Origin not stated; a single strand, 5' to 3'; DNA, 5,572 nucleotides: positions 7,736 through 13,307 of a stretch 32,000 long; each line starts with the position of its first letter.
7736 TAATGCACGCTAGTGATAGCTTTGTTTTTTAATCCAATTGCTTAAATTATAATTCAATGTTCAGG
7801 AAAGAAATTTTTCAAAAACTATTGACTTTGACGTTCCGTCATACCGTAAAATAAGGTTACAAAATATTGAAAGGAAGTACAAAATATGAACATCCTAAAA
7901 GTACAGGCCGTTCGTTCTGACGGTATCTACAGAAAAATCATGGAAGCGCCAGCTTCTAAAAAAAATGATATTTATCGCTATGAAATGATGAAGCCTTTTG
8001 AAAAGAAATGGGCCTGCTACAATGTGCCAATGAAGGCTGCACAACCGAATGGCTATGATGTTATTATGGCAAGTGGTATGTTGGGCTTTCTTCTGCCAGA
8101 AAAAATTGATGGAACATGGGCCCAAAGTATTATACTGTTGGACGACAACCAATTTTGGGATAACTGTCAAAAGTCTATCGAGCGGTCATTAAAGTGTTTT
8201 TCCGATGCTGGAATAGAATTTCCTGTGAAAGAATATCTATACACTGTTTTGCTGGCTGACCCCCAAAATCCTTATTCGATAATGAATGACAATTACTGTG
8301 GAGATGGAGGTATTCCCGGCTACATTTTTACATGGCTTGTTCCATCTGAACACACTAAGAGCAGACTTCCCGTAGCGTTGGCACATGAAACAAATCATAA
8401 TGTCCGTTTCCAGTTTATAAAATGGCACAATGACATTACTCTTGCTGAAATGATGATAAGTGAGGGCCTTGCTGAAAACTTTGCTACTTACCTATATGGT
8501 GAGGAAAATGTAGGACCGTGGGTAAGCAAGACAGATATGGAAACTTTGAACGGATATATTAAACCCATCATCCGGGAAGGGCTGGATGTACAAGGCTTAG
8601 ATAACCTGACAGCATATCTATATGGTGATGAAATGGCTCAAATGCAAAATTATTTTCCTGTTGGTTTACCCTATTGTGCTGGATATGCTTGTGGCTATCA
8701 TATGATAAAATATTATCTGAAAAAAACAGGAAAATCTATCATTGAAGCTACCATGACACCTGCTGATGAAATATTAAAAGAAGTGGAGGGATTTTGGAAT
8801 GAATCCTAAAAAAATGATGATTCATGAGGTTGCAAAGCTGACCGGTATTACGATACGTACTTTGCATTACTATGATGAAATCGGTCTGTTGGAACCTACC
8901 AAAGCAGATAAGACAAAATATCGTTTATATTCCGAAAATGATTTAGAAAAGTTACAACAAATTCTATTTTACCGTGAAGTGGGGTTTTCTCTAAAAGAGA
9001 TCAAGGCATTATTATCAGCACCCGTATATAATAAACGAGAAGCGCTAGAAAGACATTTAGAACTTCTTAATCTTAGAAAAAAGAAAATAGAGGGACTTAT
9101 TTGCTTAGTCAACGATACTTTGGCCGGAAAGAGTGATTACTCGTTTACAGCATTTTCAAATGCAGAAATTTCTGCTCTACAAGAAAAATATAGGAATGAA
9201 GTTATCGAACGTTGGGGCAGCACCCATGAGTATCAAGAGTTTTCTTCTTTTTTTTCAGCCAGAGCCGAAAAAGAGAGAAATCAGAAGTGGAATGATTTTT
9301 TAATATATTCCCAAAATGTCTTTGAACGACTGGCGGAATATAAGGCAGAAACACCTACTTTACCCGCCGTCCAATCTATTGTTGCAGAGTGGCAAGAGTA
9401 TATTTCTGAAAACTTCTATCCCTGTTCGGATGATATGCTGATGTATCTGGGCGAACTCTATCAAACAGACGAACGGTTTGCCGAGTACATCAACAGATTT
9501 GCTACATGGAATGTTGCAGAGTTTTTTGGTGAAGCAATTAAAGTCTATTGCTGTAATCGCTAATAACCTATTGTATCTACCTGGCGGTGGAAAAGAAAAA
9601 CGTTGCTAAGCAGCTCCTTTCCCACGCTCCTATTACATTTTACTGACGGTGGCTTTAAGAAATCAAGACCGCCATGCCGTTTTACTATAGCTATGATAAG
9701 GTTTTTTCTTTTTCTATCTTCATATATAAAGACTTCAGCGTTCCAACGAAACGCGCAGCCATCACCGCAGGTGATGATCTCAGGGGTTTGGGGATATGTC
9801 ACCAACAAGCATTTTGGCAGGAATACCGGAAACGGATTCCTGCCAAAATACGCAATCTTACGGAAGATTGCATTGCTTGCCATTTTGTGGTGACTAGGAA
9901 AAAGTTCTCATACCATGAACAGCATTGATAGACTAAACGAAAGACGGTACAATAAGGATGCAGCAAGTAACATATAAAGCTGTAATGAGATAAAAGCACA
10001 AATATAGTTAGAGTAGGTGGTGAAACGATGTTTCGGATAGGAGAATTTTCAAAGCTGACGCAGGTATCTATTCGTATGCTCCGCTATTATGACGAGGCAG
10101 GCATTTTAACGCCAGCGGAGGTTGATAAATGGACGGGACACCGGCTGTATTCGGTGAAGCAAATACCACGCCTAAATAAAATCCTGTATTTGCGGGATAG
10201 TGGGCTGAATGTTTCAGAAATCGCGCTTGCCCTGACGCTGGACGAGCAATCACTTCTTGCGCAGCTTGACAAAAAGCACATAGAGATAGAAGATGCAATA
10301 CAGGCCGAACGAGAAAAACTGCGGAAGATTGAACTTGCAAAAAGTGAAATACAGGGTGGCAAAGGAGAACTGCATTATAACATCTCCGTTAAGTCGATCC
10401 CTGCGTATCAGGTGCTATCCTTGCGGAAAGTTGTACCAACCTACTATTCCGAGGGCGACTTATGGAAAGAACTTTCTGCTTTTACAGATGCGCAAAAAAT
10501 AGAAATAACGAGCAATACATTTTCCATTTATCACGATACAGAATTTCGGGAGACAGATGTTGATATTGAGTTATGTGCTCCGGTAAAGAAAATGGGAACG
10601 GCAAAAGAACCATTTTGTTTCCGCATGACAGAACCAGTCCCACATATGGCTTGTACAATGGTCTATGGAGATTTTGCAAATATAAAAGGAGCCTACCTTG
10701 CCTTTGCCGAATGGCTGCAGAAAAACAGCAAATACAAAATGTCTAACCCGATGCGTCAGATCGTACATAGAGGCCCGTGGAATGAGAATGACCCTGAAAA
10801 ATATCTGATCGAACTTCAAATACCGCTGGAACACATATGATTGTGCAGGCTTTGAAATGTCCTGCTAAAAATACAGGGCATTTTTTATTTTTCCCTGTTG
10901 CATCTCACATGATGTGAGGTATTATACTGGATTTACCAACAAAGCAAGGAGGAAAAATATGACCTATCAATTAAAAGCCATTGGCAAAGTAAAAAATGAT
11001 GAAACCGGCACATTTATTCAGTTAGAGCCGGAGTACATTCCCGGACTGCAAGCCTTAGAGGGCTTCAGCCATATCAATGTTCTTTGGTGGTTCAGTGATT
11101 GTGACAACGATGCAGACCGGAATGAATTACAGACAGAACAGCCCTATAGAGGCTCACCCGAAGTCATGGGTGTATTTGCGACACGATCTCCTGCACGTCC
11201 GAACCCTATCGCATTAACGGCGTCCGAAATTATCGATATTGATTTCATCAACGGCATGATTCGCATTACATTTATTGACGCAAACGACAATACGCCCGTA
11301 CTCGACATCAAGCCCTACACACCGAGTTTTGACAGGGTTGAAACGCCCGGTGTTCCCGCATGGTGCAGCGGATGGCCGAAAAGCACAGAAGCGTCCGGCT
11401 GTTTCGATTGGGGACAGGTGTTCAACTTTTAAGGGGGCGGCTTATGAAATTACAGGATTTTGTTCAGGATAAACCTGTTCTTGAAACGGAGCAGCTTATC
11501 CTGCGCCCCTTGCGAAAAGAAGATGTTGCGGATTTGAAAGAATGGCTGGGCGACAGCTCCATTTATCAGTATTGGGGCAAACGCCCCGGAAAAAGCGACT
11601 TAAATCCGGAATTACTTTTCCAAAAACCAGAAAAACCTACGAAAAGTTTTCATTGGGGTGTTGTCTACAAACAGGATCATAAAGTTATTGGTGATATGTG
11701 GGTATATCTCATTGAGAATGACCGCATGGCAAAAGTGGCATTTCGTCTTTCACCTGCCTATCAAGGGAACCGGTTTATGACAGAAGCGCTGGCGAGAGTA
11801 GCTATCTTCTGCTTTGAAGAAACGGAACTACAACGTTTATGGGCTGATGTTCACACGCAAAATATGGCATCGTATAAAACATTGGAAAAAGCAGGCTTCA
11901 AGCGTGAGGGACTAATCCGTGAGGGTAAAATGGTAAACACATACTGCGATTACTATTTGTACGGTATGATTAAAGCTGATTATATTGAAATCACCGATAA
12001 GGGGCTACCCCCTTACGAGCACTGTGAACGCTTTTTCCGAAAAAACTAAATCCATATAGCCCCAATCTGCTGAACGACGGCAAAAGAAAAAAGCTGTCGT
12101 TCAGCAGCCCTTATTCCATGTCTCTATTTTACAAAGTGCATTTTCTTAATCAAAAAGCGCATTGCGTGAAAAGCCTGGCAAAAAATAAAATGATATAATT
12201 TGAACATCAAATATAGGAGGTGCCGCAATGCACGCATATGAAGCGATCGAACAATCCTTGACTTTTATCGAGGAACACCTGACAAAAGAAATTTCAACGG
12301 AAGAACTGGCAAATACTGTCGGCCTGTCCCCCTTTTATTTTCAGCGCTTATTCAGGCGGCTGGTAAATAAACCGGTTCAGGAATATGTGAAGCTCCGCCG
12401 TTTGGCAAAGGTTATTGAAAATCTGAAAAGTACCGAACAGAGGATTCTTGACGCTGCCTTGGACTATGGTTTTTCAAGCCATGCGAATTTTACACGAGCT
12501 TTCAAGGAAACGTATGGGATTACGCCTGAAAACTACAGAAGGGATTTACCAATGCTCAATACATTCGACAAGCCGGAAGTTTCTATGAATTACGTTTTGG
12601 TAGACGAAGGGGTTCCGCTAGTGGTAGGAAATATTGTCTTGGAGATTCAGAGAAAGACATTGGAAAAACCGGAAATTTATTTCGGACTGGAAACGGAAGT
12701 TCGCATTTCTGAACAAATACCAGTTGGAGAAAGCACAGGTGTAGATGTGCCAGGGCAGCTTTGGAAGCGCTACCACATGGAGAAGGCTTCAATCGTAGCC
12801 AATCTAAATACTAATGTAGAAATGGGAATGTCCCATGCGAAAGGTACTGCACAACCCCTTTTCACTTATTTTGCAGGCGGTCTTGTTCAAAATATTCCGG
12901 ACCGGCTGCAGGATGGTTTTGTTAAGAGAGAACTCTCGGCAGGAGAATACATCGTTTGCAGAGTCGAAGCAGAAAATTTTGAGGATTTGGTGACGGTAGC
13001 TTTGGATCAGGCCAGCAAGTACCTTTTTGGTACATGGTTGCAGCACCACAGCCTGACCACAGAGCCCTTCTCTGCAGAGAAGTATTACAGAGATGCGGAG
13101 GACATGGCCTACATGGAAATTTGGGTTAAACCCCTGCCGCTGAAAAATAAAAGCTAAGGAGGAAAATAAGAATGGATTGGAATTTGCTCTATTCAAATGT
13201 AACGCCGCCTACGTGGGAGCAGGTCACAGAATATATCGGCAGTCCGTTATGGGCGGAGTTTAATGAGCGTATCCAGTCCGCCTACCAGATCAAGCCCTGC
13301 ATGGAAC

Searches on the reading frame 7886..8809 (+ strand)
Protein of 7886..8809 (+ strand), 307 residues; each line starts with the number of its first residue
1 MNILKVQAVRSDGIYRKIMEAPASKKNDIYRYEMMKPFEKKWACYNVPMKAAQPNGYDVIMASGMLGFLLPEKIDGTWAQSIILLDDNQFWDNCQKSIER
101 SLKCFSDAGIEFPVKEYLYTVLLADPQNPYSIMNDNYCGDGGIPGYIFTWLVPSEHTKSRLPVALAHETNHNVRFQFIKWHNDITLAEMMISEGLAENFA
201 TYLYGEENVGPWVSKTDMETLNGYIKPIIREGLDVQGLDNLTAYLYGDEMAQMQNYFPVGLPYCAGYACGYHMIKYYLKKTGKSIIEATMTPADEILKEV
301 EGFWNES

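Call 9: search_protein_families(library=pfam, proteins=[window:7886-8809:+])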
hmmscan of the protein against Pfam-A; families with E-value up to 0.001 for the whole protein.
window:7886-8809:+ (307 aa): 1 family
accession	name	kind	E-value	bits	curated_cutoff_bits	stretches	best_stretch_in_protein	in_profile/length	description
PF10026.15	DUF2268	-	2.3e-62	210.4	23.6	1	90-298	1-195/195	Predicted Zn-dependent protease (DUF2268)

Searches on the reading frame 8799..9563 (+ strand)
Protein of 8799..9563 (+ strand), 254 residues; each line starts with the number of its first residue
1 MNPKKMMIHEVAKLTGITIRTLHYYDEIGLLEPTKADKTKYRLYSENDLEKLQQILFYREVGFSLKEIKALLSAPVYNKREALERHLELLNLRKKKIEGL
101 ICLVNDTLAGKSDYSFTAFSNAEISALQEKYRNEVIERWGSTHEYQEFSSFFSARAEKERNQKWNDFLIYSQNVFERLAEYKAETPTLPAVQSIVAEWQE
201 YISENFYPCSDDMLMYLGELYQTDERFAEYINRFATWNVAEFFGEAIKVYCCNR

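Call 9: search_protein_families(library=pfam, proteins=[window:8799-9563:+])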
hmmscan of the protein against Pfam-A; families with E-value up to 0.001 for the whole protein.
window:8799-9563:+ (254 aa): 4 families
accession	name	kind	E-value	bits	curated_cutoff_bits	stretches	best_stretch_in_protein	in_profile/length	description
PF07739.18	TipAS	-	4.8e-27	95.2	23.8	1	131-250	1-117/117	TipAS antibiotic-recognition domain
PF13411.12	MerR_1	-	9.3e-20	70.9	21.6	1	6-74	1-68/69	MerR HTH family regulatory protein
PF00376.29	MerR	-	1.4e-12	47.6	28.2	1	9-44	3-38/38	MerR family regulatory protein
PF09278.17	MerR-DNA-bind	-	1.1e-07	32.8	25.4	1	49-98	1-49/65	MerR, DNA binding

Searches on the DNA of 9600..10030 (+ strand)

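Call 18: search_dna_similar(query=window:9600-10030:+, collection=plasmids, mode=distant, max_evalue=0.01, max_rows=40)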
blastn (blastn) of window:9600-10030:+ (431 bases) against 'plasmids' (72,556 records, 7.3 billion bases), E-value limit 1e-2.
Records with a match: 14; places in all: 14; records where one place covers at least 80% of the query: 0.
Best place of each record, by identity: 80-90% 14.
By first word of the organism name: Enterococcus 14.
By predicted mobility (MOB-suite, as given by PLSDB): conjugative 14.
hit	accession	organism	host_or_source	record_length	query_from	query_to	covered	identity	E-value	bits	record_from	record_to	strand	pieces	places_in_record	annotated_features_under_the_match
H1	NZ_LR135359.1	Enterococcus faecium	-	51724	17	74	13%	81.0%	6e-5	56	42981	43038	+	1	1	hypothetical protein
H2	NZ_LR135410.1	Enterococcus faecium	-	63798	17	74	13%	81.0%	6e-5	56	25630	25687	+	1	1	hypothetical protein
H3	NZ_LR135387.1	Enterococcus faecium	-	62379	17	74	13%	81.0%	6e-5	56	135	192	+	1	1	hypothetical protein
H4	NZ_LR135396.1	Enterococcus faecium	-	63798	17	74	13%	81.0%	6e-5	56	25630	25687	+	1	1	hypothetical protein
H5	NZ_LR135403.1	Enterococcus faecium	-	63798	17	74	13%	81.0%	6e-5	56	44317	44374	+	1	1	hypothetical protein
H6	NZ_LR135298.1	Enterococcus faecium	-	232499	17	74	13%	81.0%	6e-5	56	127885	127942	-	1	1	hypothetical protein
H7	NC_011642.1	Enterococcus faecalis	-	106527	17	74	13%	81.0%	6e-5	56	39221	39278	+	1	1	hypothetical protein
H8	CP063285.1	Enterococcus faecium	Homo sapiens,rectal swab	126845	17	74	13%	81.0%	6e-5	56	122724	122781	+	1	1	hypothetical protein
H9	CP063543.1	Enterococcus faecium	Homo sapiens,rectal swab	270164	17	74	13%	81.0%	6e-5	56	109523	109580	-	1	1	hypothetical protein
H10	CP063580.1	Enterococcus faecium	Homo sapiens,rectal swab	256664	17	74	13%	81.0%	6e-5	56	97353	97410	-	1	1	hypothetical protein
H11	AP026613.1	Enterococcus faecium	Homo sapiens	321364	17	74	13%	81.0%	6e-5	56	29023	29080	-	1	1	none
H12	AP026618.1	Enterococcus faecium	Homo sapiens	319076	17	74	13%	81.0%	6e-5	56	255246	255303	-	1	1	none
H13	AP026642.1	Enterococcus faecium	Homo sapiens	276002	17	74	13%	81.0%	6e-5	56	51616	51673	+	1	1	none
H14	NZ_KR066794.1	Enterococcus faecium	-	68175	17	74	13%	81.0%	6e-5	56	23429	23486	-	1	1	hypothetical protein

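Call 19: get_annotated_region(hit=H7, flank=6000)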
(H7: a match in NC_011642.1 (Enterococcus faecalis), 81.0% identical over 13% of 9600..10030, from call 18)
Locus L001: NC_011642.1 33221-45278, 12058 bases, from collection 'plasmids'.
description: Enterococcus faecalis plasmid pMG2200, complete sequence
organism: Enterococcus faecalis (NCBI taxid 1351)
taxonomy: Bacteria; Bacillota; Bacilli; Lactobacillales; Enterococcaceae; Enterococcus; Enterococcus faecalis
host: -; source: -; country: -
typing (MOB-suite, as given by PLSDB): conjugative; replicon rep_cluster_980; relaxase MOBP,MOBP; mating-pair formation MPF_T
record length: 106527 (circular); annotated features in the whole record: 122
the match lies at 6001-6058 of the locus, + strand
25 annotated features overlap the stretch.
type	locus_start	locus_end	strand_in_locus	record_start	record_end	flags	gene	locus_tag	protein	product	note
predicted_resistance_gene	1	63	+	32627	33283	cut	vanR-B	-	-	vancomycin resistance response regulator transcription factor VanR-B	predicted by amrfinderplus; class GLYCOPEPTIDE; identity 100.0%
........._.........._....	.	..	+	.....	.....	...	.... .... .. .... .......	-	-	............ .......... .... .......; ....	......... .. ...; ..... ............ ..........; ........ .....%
predicted_resistance_gene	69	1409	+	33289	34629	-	vanS-B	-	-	vancomycin resistance histidine kinase VanS-B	predicted by amrfinderplus; class GLYCOPEPTIDE; identity 100.0%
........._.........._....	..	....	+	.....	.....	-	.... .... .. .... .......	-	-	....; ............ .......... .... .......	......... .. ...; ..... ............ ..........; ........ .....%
CDS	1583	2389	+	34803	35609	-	-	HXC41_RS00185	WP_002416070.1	D-Ala-D-Ala carboxypeptidase VanY-B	-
predicted_resistance_gene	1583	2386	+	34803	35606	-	vanY-B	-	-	D-Ala-D-Ala carboxypeptidase VanY-B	predicted by amrfinderplus; class GLYCOPEPTIDE; identity 100.0%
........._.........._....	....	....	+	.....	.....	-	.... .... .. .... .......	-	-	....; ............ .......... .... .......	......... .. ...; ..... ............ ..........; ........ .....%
predicted_resistance_gene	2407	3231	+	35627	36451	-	vanW-B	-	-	glycopeptide resistance accessory protein VanW-B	predicted by amrfinderplus; class GLYCOPEPTIDE; identity 100.0%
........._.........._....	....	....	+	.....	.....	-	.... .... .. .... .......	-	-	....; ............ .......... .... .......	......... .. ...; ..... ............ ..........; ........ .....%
CDS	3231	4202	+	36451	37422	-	-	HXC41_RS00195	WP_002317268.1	D-lactate dehydrogenase VanH-B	-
predicted_resistance_gene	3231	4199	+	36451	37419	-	vanH-B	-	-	D-lactate dehydrogenase VanH-B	predicted by amrfinderplus; class GLYCOPEPTIDE; identity 100.0%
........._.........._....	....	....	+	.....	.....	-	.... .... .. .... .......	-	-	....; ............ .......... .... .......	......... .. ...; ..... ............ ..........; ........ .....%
predicted_resistance_gene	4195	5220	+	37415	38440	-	vanB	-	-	D-alanine--(R)-lactate ligase VanB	predicted by amrfinderplus; class GLYCOPEPTIDE; identity 100.0%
CDS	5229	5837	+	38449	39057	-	-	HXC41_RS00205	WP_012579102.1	D-Ala-D-Ala dipeptidase VanX-B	-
predicted_resistance_gene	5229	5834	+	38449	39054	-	vanX-B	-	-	D-Ala-D-Ala dipeptidase VanX-B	predicted by amrfinderplus; class GLYCOPEPTIDE; identity 100.0%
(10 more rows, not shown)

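Call 80: search_rna_families(source=window, start=9650, end=9950, threshold=evalue, max_evalue=10)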
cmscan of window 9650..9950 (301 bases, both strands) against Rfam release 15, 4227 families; matches with E-value up to 10: 1.
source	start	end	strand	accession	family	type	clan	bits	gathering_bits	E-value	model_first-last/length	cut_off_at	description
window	9686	9729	-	RF01592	plasmodium_snoR17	Gene; snRNA; snoRNA; CD-box;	-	22.3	51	2.7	1-80/80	no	small nucleolar RNA snoR17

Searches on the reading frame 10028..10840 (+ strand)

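Call 11: search_protein_families(library=pfam, proteins=[window:10028-10840:+])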
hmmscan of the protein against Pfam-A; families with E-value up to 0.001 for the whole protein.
window:10028-10840:+ (270 aa): 4 families
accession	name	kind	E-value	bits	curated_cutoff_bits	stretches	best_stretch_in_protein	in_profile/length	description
PF13411.12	MerR_1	-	6.6e-14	52.2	21.6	1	2-69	1-66/69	MerR HTH family regulatory protein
PF00376.29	MerR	-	2.9e-12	46.6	28.2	1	3-41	1-38/38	MerR family regulatory protein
PF14526.11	Cass2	-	4.8e-06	27.3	27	1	122-266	3-149/150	Integron-associated effector binding protein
PF06445.20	GyrI-like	-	9.3e-06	26.4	26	1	118-267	2-154/155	GyrI-like small molecule binding domain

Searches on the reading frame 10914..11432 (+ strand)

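Call 11: search_protein_families(library=pfam, proteins=[window:10914-11432:+])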
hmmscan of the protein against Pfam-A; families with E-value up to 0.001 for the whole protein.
window:10914-11432:+ (172 aa): 1 family
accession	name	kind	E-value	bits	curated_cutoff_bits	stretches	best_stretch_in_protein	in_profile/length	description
PF01980.22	TrmO_N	-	1.6e-28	99.7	26.8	1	31-140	12-116/116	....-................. O N-terminal domain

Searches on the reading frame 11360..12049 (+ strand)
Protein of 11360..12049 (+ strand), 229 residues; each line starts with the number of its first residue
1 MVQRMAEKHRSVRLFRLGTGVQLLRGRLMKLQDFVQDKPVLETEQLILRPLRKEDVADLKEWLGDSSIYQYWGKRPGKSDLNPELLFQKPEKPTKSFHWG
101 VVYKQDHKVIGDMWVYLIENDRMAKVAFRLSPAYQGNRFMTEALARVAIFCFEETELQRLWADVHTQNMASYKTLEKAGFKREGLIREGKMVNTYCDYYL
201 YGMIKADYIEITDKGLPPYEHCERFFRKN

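Call 11: search_protein_families(library=pfam, proteins=[window:11360-12049:+])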
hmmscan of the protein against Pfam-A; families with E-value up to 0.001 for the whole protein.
window:11360-12049:+ (229 aa): 3 families
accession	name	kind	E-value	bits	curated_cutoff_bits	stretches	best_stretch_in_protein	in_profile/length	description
PF13302.13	Acetyltransf_3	-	3e-23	83.5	25.4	1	46-181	2-138/138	Acetyltransferase (GNAT) domain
PF00583.31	Acetyltransf_1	-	3.5e-08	34.1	20.7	1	85-180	23-116/116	Acetyltransferase (GNAT) family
PF13523.12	Acetyltransf_8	-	7.3e-06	26.1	27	1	132-186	89-143/145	Acetyltransferase (GNAT) domain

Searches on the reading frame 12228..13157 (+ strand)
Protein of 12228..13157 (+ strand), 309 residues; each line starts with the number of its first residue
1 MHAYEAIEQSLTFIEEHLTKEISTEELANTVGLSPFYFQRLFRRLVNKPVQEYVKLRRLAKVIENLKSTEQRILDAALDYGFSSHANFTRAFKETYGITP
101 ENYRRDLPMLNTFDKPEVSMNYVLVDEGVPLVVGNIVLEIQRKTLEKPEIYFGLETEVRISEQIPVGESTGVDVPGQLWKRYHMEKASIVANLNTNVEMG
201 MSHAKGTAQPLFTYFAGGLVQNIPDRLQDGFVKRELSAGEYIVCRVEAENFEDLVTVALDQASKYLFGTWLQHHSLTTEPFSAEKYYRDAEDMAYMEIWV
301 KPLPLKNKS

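Call 11: search_protein_families(library=pfam, proteins=[window:12228-13157:+])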
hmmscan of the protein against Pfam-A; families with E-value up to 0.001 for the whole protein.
window:12228-13157:+ (309 aa): 4 families
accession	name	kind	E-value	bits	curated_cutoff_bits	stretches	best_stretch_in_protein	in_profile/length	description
PF12833.13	HTH_18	-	9.7e-22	77.5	33.6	1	27-105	1-79/80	Helix-turn-helix domain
PF00165.29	HTH_AraC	-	1.8e-16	60.2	26.6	2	66-105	1-42/42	Bacterial regulatory helix-turn-helix proteins, AraC family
PF06445.20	GyrI-like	-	3.1e-07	31.2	26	1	176-300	28-152/155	GyrI-like small molecule binding domain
PF14526.11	Cass2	-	3.2e-07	31.1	27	1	176-300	29-148/150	Integron-associated effector binding protein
